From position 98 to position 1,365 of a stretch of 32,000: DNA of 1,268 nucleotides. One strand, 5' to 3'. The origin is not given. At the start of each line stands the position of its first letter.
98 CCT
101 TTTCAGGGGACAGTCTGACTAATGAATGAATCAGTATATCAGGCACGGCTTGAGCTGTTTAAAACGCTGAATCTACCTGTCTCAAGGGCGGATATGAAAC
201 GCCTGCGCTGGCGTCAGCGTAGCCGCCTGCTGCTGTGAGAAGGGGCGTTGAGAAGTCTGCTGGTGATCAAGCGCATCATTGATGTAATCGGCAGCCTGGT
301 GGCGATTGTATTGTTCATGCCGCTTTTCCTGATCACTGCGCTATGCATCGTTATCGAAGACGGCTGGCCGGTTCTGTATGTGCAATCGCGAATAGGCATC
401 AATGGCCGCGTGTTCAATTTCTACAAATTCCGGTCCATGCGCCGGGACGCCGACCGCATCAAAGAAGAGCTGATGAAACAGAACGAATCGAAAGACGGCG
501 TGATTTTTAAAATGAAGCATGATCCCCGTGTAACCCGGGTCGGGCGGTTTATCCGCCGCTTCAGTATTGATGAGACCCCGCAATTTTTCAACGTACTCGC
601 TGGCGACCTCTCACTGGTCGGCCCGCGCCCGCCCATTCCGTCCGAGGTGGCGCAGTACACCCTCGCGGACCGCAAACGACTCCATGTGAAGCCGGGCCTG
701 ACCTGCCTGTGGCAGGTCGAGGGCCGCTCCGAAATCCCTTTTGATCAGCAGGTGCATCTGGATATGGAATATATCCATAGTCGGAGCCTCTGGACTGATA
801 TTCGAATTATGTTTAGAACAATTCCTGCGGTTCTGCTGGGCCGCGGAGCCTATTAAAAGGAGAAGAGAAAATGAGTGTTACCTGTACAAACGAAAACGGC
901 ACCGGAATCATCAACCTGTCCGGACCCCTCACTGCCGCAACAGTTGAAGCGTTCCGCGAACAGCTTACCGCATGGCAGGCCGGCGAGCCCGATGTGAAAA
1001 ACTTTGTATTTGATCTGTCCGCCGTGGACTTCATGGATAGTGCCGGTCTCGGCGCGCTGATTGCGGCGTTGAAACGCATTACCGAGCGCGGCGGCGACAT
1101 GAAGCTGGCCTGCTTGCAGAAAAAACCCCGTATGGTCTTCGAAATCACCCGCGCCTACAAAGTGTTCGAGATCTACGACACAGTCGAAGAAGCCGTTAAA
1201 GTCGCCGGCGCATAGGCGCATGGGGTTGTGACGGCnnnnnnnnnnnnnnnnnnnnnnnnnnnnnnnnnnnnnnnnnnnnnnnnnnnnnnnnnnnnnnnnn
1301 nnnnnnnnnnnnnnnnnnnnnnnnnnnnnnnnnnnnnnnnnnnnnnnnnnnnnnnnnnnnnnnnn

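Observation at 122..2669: Glycan-initiation trio: active small PGT, stand-alone STAS protein and a doubly degenerate enzyme fusion in one tight operon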

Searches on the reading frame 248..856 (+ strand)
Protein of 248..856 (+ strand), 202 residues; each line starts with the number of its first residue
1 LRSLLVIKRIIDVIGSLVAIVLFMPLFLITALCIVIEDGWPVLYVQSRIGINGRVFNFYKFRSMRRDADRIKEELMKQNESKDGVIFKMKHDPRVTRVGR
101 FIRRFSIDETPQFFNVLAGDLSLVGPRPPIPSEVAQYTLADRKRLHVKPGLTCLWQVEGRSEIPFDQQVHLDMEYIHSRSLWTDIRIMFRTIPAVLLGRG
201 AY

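Call 5: search_protein_families(library=pfam, proteins=[window:248-856:+], max_evalue=1)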
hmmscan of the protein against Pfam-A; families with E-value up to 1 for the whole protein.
window:248-856:+ (202 aa): 1 family
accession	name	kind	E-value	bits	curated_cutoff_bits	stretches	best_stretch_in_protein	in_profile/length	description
PF02397.22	Bac_transf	-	4e-66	222.4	27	1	8-196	1-178/179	Bacterial sugar transferase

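Call 6: search_protein_families(library=ncbifam, proteins=[window:248-856:+], max_evalue=1)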
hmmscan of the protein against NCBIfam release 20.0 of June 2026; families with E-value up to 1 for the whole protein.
window:248-856:+ (202 aa): 10 families
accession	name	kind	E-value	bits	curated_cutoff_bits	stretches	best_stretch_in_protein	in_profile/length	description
TIGR03025.1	EPS_sugtrans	subfamily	3.1e-85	287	295.55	1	6-202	256-445/445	exopolysaccharide biosynthesis polyprenyl glycosylphosphotransferase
NF041877.1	EPS_EpsZ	equivalog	9.4e-73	245.4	800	1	5-201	263-458/459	exopolysaccharide biosynthesis polyisoprenyl-phosphate hexose-1-phosphate transferase EpsZ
TIGR03022.1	WbaP_sugtrans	subfamily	1.6e-70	238.7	403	1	5-202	256-456/456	undecaprenyl-phosphate galactose phosphotransferase WbaP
TIGR03023.1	WcaJ_sugtrans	equivalog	7.3e-66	223.3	410.75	1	6-202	261-453/453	undecaprenyl-phosphate glucose phosphotransferase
NF052601.1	undeca_RfbP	equivalog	2.3e-64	217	330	1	6-200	43-242/244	undecaprenyl-phosphate galactose phosphotransferase family protein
TIGR03013.1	EpsB_2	subfamily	2.4e-52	178.5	393.35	1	6-201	253-442/443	TIGR03013 family XrtA/PEP-CTERM system glycosyltransferase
NF011751.0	PRK15204.1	equivalog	4.4e-49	167.4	907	1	2-202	274-476/476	undecaprenyl-phosphate galactose phosphotransferase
NF007518.0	PRK10124.1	equivalog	1.6e-37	129.4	684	1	6-202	272-464/464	undecaprenyl-phosphate glucose phosphotransferase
NF050817.1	PolSacchBiosHfsE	equivalog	3.7e-36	124.8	750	1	6-197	270-461/467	polysaccharide biosynthesis protein HfsE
NF045514.1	glycotran_HepC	equivalog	5.4e-20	71.6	140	1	5-128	114-211/220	heterocyst development glycosyltransferase HepC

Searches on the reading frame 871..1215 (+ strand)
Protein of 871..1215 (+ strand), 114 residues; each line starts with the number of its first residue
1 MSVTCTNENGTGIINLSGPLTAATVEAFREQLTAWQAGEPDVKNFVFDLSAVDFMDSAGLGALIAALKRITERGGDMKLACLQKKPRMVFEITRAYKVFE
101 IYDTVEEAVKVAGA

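Call 5: search_protein_families(library=pfam, proteins=[window:871-1215:+], max_evalue=1)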
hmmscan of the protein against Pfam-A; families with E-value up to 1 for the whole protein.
window:871-1215:+ (114 aa): 2 families
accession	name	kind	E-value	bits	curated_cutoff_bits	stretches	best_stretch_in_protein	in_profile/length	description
PF01740.26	STAS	-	1.6e-25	89.3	22.6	1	8-108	7-106/106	STAS domain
PF13466.11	STAS_2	-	4.6e-13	49.6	29.2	1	14-92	1-76/80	STAS domain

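Call 6: search_protein_families(library=ncbifam, proteins=[window:871-1215:+], max_evalue=1)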
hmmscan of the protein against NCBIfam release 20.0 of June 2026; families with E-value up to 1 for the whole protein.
window:871-1215:+ (114 aa): 7 families
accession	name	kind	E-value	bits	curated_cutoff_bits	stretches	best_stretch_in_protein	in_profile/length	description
TIGR00377.1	ant_ant_sig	superfamily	3.5e-23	81.5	53.45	1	2-107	4-108/108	anti-sigma factor antagonist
TIGR02886.1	spore_II_AA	equivalog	1.4e-16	60.4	114.75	1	8-109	6-106/106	anti-sigma F factor antagonist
TIGR00815.1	sulP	subfamily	0.00015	20.4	380.45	1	9-88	455-542/565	sulfate permease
NF008660.1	PRK11660.1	equivalog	0.00016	20.2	614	1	9-95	463-548/572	C4-dicarboxylic acid transporter DauA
NF033618.0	mlaB_1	equivalog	0.0036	17.7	90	1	15-85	13-78/94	lipid asymmetry maintenance protein MlaB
NF002134.0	PRK00971.1-4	equivalog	0.011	14.5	557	1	6-80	324-395/429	glutaminase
NF047705.1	slr1659_superfam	superfamily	0.072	13.4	100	1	8-66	13-72/111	slr1659 superfamily regulator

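Call 37: find_homologous_proteins(query=window:871-1215:+, max_evalue=0.00001)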
Query window:871-1215:+ (114 aa): 325 proteins with E <= 0.00001 among 356 candidates; the best 120 are listed.
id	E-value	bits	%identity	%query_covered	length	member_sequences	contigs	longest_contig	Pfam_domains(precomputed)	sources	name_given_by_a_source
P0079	2.7e-61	222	90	100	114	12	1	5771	PF01740.27,PF13466.13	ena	-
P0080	2.3e-59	216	94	96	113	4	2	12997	PF01740.27,PF13466.13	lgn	-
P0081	9.6e-59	214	90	99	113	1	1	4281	PF01740.27,PF13466.13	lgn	-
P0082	2.8e-57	210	90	96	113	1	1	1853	PF01740.27,PF13466.13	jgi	jgi:anti-sigma B factor antagonist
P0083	2.8e-57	209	90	96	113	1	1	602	PF01740.27,PF13466.13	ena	-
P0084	4.8e-57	209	88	98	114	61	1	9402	PF01740.27,PF13466.13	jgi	jgi:anti-sigma B factor antagonist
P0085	8.1e-57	208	87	98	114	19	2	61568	PF01740.27,PF13466.13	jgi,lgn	jgi:anti-sigma B factor antagonist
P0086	8.7e-57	208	88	96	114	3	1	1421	PF01740.27,PF13466.13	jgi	jgi:anti-sigma B factor antagonist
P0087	1.0e-56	208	87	99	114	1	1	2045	PF01740.27,PF13466.13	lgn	-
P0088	1.7e-56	207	86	98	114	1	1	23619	PF01740.27,PF13466.13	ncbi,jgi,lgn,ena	-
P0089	3.9e-56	206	88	98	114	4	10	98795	PF01740.27,PF13466.13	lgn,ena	-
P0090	7.8e-56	205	87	96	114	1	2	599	PF01740.27,PF13466.13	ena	-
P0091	8.9e-56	205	89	91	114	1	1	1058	PF01740.27,PF13466.13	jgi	jgi:anti-sigma B factor antagonist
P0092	9.0e-56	205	86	99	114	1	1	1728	PF01740.27,PF13466.13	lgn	-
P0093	5.5e-55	202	88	96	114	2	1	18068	PF01740.27,PF13466.13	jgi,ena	-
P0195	3.6e-45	171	69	96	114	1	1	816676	PF01740.27,PF13466.13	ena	-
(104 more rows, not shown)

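Call 52: find_encoding_contigs(protein=P0195, flank=9000, max_places=2)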
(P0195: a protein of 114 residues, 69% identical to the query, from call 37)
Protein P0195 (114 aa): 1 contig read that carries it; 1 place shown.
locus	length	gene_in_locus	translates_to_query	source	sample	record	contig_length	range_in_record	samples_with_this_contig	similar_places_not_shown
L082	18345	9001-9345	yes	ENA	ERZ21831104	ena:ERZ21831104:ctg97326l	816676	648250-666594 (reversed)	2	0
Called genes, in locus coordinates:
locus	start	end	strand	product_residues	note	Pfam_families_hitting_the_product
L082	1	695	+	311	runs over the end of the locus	PF00292:PAX (weak), PF13358:DDE_3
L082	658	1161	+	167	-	-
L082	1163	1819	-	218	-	PF00106:adh_short, PF13561:adh_short_C2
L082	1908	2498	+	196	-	PF08843:AbiEii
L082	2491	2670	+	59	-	-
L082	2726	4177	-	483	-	PF02789:Peptidase_M17_N, PF00883:Peptidase_M17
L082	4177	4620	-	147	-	-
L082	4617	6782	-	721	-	PF22422:MGH1-like_GH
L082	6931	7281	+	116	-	PF01627:Hpt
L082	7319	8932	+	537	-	PF00072:Response_reg, PF07228:SpoIIE, PF13581:HATPase_c_2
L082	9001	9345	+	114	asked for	PF01740:STAS, PF13466:STAS_2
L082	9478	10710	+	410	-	PF12704:MacB_PCD, PF02687:FtsX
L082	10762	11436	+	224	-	PF00005:ABC_tran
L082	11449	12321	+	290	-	PF01063:Aminotran_4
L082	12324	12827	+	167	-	PF02151:UVR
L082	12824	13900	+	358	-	PF00217:ATP-gua_Ptrans, PF27454:McsB_C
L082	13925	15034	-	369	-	-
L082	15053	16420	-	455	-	PF03721:UDPG_MGDP_dh_N, PF00984:UDPG_MGDP_dh, PF03720:UDPG_MGDP_dh_C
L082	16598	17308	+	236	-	PF00669:Flagellin_N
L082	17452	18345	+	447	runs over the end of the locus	PF14821:Thr_synth_N, PF00291:PALP, PF24857:THR4_C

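Call 56: find_related_loci(query=A5, collection=metagenome_contigs, flank=4500)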
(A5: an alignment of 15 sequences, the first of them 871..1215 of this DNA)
Query A5 (114 aa) in metagenome_contigs; peptide patterns used: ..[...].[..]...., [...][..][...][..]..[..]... (x = any residue, [..] = any of these).
600 stretches matched a pattern (row limit reached: there are more); 538 encode a relative of the query (tblastn E <= 1e-3); the best 80 are kept; 80 distinct loci.
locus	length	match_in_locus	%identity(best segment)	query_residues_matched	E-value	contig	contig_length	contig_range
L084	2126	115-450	92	1-112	1e-68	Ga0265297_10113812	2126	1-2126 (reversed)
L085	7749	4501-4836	89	1-112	1e-65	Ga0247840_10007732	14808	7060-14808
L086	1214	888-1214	90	1-109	1e-68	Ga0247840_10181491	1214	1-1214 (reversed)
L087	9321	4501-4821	92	1-107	7e-65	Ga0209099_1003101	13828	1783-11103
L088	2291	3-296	91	15-112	8e-59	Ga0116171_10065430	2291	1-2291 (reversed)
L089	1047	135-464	71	1-110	1e-56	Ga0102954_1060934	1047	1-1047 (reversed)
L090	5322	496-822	72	1-109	7e-53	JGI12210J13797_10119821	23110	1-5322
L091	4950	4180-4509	69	1-110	1e-52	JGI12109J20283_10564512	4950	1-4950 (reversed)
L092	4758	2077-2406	70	1-110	3e-52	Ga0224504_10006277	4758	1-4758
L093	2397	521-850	69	1-110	3e-52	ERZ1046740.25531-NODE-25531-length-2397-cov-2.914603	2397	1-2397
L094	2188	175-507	68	1-111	3e-52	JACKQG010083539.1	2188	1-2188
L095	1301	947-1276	71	1-110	7e-54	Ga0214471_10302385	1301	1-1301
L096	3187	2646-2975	67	1-110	8e-50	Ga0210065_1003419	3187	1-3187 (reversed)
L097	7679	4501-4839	58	1-113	1e-43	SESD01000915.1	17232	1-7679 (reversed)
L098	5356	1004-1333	57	1-110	1e-39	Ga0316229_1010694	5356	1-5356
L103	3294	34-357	58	1-110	2e-39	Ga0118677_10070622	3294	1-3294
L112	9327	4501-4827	43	1-113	2e-24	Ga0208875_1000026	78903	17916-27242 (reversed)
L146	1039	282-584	32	7-109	3e-15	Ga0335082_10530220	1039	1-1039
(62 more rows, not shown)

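Call 61: search_protein_families(library=pfam, proteins=[L112:6-1064:+, L112:1105-1890:+, L112:2009-2728:+, L112:2742-3110:+, L112:3107-4504:+, L112:4501-4848:+, L112:4845-5294:+, L112:5299-6594:+, L112:6637-7611:+, L103:783-2021:+], max_evalue=0.001)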
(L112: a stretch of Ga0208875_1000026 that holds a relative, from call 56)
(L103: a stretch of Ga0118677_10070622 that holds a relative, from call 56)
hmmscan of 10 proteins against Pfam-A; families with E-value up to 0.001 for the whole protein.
L112:6-1064:+ (352 aa): 1 family
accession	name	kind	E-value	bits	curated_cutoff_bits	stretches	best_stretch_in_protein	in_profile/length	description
PF07228.17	SpoIIE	-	2.6e-35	122.5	25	1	148-345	3-191/192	Stage II sporulation protein E (SpoIIE)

L112:1105-1890:+ (261 aa): 1 family
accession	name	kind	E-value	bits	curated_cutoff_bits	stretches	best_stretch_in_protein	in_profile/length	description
PF03808.19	Glyco_tran_WecG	-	1.7e-60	204.1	27.4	1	74-243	4-168/168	Glycosyl transferase WecG/TagA/CpsF family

L112:2009-2728:+ (239 aa): 1 family
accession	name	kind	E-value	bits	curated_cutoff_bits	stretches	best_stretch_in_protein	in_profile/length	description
PF02397.22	Bac_transf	-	6.2e-66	221.8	27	1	45-233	1-178/179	Bacterial sugar transferase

L112:2742-3110:+ (122 aa): 2 families
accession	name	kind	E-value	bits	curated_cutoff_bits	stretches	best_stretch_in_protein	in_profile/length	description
PF01740.26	STAS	-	5e-14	52.4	22.6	1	14-107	11-106/106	STAS domain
PF13466.11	STAS_2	-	2.8e-10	40.7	29.2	1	17-92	2-77/80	STAS domain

L112:3107-4504:+ (465 aa): 3 families
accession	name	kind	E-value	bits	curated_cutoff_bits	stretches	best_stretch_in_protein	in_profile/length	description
PF00132.30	Hexapep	-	6.6e-11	41.9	27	2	212-245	2-35/36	Bacterial transferase hexapeptide (six repeats)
PF25084.1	LbH_EIF2B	-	5.4e-09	36.4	54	1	196-277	6-86/105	EIF2B subunit epsilon LbH domain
PF24894.1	Hexapep_GlmU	-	3.5e-05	24.3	23.3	0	230-278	35-83/104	GlmU-like, C-terminal hexapeptide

L112:4501-4848:+ (115 aa): 2 families
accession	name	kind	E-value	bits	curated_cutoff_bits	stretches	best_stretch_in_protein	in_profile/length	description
PF01740.26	STAS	-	1.5e-21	76.6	22.6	1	8-104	7-106/106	STAS domain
PF13466.11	STAS_2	-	1.4e-13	51.2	29.2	1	14-89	1-77/80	STAS domain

L112:4845-5294:+ (149 aa): 1 family
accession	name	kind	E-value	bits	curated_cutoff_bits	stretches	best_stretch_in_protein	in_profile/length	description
PF13581.12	HATPase_c_2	-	3.2e-20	72.9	27.4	1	24-139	10-127/127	Histidine kinase-like ATPase domain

L112:5299-6594:+ (431 aa): 5 families
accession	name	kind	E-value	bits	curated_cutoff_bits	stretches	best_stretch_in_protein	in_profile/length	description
PF00534.26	Glycos_transf_1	-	4.1e-38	131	26.4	1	234-404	3-170/172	Glycosyl transferases group 1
PF13692.12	Glyco_trans_1_4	-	4.4e-31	108.5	27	1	248-385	3-139/142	Glycosyl transferases group 1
PF20706.3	GT4-conflict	-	9.8e-13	48.3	26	1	243-417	194-383/385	Family 4 Glycosyltransferase in conflict systems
PF13524.12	Glyco_trans_1_2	-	2.1e-05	25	25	1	277-420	13-143/144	Glycosyl transferase-like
PF13439.12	Glyco_transf_4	-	4.1e-05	24.1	28.5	1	96-221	48-163/170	Glycosyltransferase Family 4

L112:6637-7611:+ (324 aa): 4 families
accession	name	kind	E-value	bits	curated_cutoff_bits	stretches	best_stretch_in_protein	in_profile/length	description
PF00535.33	Glycos_transf_2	-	7.5e-22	78.5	23.3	1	3-185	1-165/168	Glycosyl transferase family 2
PF13641.12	Glyco_tranf_2_3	-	7.3e-16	59.3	27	1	2-230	3-217/230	Glycosyltransferase like family 2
PF13632.12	Glyco_trans_2_3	-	3e-06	27.6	27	1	172-225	72-123/198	Glycosyl transferase family group 2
PF10111.15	Glyco_tranf_2_2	-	0.00011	22.2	27.3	0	29-100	28-103/276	Glycosyltransferase like family 2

L103:783-2021:+ (412 aa): 8 families
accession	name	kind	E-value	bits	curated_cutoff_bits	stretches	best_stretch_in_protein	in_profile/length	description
PF13484.11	Fer4_16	-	7.1e-24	84.8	30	1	218-282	1-66/66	4Fe-4S double cluster binding domain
PF08331.15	QueG_DUF1730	-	9.2e-21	74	25.1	1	79-166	1-77/77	Epoxyqueuosine reductase QueG, DUF1730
PF13237.11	Fer4_10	-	6.7e-06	26.4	25.5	0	216-231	6-21/53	4Fe-4S dicluster domain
PF13187.11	Fer4_9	-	8.5e-06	26.1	27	0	215-234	28-52/52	4Fe-4S dicluster domain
PF25160.1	LdpA_Fe-S-bd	-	0.00035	20.7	27.6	0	214-235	23-44/49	LdpA Fe-S cluster-binding domain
PF14697.11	Fer4_21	-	0.00054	20.5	35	0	212-234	34-57/59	4Fe-4S dicluster domain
PF00037.32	Fer4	-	0.00067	19.8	21.1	1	216-234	5-23/24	4Fe-4S binding domain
PF13183.11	Fer4_8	-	0.00085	20.2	27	0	216-232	51-67/68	4Fe-4S dicluster domain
